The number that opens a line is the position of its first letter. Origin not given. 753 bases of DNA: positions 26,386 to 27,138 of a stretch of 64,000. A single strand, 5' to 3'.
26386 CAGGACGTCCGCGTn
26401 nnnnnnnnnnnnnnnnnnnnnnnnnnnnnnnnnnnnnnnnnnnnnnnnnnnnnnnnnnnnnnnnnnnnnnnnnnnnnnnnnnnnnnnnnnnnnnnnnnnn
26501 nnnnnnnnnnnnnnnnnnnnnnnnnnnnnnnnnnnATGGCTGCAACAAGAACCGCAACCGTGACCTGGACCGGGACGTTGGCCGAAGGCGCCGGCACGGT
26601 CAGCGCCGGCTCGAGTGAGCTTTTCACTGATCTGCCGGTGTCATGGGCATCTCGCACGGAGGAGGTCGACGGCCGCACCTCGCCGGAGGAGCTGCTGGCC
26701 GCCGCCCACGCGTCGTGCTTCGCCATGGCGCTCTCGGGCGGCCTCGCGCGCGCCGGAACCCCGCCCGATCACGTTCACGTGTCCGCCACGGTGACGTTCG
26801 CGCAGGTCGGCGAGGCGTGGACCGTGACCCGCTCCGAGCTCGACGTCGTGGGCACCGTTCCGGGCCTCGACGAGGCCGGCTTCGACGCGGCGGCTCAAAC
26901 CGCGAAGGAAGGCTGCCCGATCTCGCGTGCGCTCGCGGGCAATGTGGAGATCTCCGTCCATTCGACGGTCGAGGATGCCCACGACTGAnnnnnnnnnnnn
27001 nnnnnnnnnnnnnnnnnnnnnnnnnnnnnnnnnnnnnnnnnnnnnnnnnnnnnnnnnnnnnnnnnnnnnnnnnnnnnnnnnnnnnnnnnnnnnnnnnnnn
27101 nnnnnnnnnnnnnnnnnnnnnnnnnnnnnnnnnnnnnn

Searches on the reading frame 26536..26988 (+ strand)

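Call 97: search_protein_families(library=pfam, proteins=[window:26536-26988:+], max_evalue=0.001)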
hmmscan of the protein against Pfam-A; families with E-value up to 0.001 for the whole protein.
window:26536-26988:+ (150 aa): 1 family
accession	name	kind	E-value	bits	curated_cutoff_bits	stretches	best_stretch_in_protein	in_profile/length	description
PF02566.24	OsmC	-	7.7e-18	65.2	27.5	1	46-141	4-99/100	OsmC-like protein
